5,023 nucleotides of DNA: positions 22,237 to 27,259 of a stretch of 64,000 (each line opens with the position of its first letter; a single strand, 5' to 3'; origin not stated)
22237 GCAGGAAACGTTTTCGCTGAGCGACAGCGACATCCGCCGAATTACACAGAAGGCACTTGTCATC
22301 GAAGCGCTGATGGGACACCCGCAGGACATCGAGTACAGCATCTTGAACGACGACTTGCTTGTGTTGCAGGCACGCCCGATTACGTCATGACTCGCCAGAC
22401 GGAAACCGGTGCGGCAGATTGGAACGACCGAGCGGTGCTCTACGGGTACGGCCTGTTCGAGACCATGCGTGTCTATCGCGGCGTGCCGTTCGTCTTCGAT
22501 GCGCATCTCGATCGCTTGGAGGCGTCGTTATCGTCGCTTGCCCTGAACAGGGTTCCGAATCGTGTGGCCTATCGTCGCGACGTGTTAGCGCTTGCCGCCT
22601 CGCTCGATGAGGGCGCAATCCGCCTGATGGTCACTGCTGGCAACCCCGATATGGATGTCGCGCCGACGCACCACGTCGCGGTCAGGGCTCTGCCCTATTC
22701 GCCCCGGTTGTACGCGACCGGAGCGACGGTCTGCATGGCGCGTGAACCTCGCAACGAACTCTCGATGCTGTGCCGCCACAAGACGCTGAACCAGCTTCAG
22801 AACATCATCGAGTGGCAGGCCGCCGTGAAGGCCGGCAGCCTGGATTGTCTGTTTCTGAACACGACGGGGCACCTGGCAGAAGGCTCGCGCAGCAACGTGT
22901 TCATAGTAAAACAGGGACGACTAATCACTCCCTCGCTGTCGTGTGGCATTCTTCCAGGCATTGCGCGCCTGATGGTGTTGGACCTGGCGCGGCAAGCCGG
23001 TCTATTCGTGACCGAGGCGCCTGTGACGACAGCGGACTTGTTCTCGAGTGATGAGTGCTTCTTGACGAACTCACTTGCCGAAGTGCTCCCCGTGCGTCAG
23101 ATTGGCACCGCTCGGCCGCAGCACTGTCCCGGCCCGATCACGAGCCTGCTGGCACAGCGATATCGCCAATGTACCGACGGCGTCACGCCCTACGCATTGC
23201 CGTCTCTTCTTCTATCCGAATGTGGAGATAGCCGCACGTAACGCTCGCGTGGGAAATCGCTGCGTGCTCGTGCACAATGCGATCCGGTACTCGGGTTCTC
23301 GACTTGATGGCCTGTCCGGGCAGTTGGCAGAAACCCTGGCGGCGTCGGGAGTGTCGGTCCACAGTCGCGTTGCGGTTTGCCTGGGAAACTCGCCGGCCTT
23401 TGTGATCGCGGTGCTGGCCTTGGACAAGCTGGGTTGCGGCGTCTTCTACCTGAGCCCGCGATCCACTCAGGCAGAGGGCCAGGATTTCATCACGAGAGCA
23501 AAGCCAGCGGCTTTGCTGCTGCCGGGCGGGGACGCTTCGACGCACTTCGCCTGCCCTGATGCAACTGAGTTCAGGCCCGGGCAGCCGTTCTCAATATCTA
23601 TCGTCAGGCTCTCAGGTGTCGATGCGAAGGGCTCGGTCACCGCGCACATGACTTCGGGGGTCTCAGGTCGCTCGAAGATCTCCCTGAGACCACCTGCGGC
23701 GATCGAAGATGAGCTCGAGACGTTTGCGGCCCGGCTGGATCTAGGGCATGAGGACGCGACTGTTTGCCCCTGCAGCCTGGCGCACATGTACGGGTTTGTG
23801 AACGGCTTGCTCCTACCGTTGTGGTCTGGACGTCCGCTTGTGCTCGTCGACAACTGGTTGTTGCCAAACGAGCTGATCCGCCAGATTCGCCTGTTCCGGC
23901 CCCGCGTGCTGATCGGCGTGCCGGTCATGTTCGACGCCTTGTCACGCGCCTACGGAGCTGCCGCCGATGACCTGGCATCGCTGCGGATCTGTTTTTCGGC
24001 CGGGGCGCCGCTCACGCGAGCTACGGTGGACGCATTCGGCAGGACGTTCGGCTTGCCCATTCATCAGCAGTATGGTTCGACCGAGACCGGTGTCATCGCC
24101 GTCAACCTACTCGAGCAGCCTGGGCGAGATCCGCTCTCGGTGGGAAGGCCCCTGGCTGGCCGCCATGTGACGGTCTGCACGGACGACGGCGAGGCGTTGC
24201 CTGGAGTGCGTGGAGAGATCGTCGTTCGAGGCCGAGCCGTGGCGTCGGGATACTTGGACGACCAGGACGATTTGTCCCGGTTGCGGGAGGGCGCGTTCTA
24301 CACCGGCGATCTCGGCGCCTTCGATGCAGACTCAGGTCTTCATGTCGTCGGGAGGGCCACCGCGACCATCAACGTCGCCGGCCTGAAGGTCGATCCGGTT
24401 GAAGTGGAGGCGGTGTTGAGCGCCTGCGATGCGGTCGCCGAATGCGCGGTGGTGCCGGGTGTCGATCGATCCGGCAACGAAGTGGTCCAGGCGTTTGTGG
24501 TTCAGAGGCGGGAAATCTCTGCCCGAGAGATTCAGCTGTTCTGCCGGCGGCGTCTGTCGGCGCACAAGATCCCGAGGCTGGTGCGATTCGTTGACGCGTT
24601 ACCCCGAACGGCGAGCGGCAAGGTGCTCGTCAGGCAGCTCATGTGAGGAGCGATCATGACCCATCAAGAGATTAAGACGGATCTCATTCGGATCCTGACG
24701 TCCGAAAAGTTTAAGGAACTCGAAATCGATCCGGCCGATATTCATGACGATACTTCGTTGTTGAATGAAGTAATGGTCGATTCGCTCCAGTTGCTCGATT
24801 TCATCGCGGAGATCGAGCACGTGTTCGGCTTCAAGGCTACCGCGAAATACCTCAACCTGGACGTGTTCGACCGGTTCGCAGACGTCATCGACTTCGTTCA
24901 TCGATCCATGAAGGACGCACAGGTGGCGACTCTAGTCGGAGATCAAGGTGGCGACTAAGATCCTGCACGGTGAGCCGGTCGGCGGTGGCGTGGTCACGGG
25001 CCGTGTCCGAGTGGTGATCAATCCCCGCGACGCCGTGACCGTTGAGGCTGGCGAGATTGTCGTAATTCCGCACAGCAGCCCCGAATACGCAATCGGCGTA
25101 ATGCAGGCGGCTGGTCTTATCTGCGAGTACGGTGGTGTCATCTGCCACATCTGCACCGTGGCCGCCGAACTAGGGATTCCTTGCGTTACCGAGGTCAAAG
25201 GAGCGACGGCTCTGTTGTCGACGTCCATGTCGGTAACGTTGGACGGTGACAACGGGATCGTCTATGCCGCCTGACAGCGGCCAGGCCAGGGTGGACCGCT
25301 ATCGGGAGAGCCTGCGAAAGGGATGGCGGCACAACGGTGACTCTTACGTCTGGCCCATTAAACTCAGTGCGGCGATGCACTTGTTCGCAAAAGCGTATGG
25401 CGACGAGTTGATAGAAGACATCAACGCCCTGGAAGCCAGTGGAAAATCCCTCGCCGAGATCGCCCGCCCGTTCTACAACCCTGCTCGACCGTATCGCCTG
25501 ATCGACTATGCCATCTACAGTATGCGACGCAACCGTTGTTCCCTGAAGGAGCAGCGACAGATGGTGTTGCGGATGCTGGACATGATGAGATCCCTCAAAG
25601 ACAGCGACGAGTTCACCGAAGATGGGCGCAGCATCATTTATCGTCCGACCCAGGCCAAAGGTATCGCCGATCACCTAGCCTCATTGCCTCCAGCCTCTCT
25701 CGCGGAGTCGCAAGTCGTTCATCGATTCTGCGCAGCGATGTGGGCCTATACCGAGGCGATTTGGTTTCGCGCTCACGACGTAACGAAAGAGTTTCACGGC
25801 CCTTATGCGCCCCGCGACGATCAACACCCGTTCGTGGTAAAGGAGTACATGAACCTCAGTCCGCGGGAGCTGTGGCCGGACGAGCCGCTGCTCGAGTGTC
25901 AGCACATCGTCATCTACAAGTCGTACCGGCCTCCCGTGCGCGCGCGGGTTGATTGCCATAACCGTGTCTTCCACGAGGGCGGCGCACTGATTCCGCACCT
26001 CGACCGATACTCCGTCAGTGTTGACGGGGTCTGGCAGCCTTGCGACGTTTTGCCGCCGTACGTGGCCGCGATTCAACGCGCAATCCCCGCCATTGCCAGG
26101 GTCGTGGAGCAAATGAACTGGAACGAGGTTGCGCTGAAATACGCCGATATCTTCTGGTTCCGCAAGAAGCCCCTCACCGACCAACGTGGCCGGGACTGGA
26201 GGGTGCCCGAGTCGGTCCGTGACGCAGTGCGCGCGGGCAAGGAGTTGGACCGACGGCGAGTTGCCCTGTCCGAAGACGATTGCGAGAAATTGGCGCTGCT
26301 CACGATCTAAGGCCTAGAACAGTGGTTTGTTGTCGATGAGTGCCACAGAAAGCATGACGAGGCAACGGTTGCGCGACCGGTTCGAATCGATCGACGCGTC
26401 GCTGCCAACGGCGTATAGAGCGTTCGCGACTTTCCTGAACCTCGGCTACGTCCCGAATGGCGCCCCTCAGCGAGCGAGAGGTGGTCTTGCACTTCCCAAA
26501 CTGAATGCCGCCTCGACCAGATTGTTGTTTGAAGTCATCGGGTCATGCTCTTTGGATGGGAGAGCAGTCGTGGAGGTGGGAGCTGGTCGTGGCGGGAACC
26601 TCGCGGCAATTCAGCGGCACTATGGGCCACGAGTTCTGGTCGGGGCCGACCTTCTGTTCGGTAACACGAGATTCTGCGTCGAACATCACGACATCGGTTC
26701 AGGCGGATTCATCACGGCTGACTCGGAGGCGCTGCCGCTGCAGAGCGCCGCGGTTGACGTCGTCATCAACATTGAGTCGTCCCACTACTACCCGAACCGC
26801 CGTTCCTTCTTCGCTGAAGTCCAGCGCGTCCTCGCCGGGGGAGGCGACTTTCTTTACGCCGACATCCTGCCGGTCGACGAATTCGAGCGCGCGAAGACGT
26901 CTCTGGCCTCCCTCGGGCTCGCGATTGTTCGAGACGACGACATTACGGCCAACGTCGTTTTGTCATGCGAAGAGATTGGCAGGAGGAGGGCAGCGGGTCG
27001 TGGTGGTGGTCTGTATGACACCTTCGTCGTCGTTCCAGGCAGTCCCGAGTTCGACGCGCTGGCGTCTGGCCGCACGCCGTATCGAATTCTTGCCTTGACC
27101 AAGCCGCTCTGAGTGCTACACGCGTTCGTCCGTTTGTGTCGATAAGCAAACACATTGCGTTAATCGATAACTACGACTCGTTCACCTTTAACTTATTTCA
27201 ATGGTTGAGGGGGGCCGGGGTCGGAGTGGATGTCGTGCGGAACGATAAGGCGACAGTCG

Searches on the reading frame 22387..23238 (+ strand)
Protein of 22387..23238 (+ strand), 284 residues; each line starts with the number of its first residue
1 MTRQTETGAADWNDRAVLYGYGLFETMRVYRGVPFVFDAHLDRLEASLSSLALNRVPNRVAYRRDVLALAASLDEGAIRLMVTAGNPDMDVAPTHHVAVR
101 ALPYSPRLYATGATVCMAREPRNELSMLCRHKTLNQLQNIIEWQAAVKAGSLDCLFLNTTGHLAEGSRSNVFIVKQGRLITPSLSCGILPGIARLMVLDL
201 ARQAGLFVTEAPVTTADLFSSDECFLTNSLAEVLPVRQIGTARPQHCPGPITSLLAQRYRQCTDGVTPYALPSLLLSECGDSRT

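Call 11: search_protein_families(library=pfam, proteins=[window:22387-23238:+], max_evalue=0.001)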
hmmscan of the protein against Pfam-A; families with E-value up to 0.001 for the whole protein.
window:22387-23238:+ (284 aa): 1 family
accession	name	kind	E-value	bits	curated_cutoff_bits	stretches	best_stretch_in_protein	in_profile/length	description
PF01063.24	Aminotran_4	-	4.8e-55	187.3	28.5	1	22-239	1-223/223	Amino-transferase class IV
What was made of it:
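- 22387..23241 (+): Class IV aminotransferase-fold protein, a candidate aminodeoxychorismate lyase (PabC). Aminotran_4 187 bits (call 11).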

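Call 53: search_protein_families(library=ncbifam, proteins=[window:22387-23238:+], max_evalue=0.00001)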
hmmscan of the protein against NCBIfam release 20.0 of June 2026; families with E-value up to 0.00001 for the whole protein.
window:22387-23238:+ (284 aa): 23 families
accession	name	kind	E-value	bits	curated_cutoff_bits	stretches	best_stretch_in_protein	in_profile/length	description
NF006185.0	PRK08320.1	subfamily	2.2e-46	158.4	363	1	14-264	23-284/292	branched-chain amino acid aminotransferase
NF005800.0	PRK07650.1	equivalog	2.6e-42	145.1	308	1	14-264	21-277/290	aminodeoxychorismate lyase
TIGR01122.1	ilvE_I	equivalog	5.3e-39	134.2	245.55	1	14-266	18-287/298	branched-chain-amino-acid transaminase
TIGR03461.1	pabC_Proteo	equivalog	1.2e-37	129.6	176.85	1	11-242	11-248/262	aminodeoxychorismate lyase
NF004761.0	PRK06092.1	equivalog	1.8e-37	129.1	260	1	11-257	13-263/268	aminodeoxychorismate lyase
NF009126.0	PRK12479.1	equivalog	5.6e-36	124.2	518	1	13-264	23-285/299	branched-chain-amino-acid transaminase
NF005146.0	PRK06606.1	equivalog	4.9e-33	114.4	279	1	16-265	29-294/307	branched-chain amino acid transaminase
NF005209.0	PRK06680.1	subfamily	2.2e-32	112.1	320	1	11-261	20-279/286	D-amino-acid transaminase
TIGR01121.1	D_amino_aminoT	equivalog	6.8e-30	104.2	277.45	1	9-260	15-272/276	D-amino-acid transaminase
NF005726.0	PRK07544.1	equivalog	2.8e-27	95.6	396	1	16-262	33-287/295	branched-chain amino acid aminotransferase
NF005888.0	PRK07849.1-3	equivalog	1.8e-26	92.8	273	1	13-239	32-269/298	aminodeoxychorismate lyase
NF009066.0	PRK12400.1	equivalog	4e-24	85.6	538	1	11-261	24-280/290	D-amino-acid transaminase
NF005887.0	PRK07849.1-2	equivalog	1.6e-21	76.9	278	1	13-241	24-267/291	aminodeoxychorismate lyase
NF009896.0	PRK13356.1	equivalog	5.8e-21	74.8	262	1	14-256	28-276/287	branched-chain amino acid aminotransferase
NF005886.0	PRK07849.1-1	equivalog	7.8e-19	68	253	1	12-239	30-267/291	aminodeoxychorismate lyase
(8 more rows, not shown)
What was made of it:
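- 22387..23241 (+): NCBIfam is ambiguous between branched-chain aminotransferase and ADC lyase, all below cut-off (call 53).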

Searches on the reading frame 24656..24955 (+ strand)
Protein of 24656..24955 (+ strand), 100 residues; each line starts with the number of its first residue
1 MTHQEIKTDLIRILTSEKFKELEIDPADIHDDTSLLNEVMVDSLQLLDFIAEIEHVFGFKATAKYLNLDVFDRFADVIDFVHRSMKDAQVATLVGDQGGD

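Call 44: search_protein_families(library=pfam, proteins=[window:24656-24955:+], max_evalue=1)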
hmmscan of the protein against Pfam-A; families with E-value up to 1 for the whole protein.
window:24656-24955:+ (100 aa): 2 families
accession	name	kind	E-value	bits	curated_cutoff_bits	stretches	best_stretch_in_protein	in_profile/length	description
PF00550.31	PP-binding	-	1.4e-07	32.1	20.8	1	21-63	10-51/67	Phosphopantetheine attachment site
PF00134.28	Cyclin_N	-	0.12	12.5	23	1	45-83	33-71/127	Cyclin, N-terminal domain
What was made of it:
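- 24656..24958 (+): Free-standing carrier protein CP1 (100 aa, VDSL motif), 9 nt downstream of an adenylating enzyme. PP-binding 32.1 bits (call 44).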

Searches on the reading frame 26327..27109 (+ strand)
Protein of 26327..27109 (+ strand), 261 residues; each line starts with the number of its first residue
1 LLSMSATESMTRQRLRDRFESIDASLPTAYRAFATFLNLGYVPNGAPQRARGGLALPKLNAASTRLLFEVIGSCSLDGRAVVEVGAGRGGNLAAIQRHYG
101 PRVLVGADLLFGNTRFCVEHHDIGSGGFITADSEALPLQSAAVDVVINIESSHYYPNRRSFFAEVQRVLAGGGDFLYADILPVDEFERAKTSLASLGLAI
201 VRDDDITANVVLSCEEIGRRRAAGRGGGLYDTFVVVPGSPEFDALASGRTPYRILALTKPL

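Call 9: search_protein_families(library=pfam, proteins=[window:26327-27109:+], max_evalue=0.001)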
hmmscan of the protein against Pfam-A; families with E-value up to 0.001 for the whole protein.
window:26327-27109:+ (261 aa): 4 families
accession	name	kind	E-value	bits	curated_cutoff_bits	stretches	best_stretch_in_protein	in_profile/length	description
PF08241.18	Methyltransf_11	-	3.7e-11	43.9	21.2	1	82-176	1-94/95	Methyltransferase domain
PF13649.12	Methyltransf_25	-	1.2e-09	39.2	27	1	81-173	1-97/97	Methyltransferase domain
PF13847.12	Methyltransf_31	-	0.00052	20.2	27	0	126-181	56-113/145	Methyltransferase domain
PF08242.18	Methyltransf_12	-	0.00055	21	30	0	82-174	1-97/98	Methyltransferase domain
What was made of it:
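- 26327..27112 (+): SAM methyltransferase MT1; its best matches are O-methyltransferases. Call 9.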

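Call 53: search_protein_families(library=ncbifam, proteins=[window:26327-27109:+], max_evalue=0.00001)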
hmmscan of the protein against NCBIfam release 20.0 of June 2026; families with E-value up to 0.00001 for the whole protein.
window:26327-27109:+ (261 aa): 6 families
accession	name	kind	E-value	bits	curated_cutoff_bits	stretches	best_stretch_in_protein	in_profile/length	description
NF045823.1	PthPhpthDimycoMt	equivalog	1.2e-30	106.5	300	1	62-259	51-255/256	phthiotriol/phenolphthiotriol dimycocerosates methyltransferase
NF045825.1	FAmtase_mtf2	equivalog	7.4e-30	104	400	1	58-217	39-198/248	fatty-acid O-methyltransferase Mtf2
NF045667.1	MTase_DVU1556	equivalog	3.7e-09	36.4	155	1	75-184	19-126/213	DVU_1556 family methyltransferase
NF041537.1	ArsM_AhpD_UU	exception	4.7e-08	32.2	510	1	77-188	76-191/345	arsenite methyltransferase/AhpD domain selenoprotein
NF008823.0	PRK11873.1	subfamily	6.3e-06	25.9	263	1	78-185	78-189/272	arsenite methyltransferase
NF041675.1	sarc_dimgly_tmase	equivalog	8.1e-06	26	550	0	80-185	69-177/278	sarcosine/dimethylglycine N-methyltransferase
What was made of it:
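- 26327..27112 (+): NCBIfam phthiotriol/phenolphthiotriol dimycocerosates methyltransferase 106 bits and fatty-acid O-methyltransferase 104 bits, both below cut-off (call 53).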
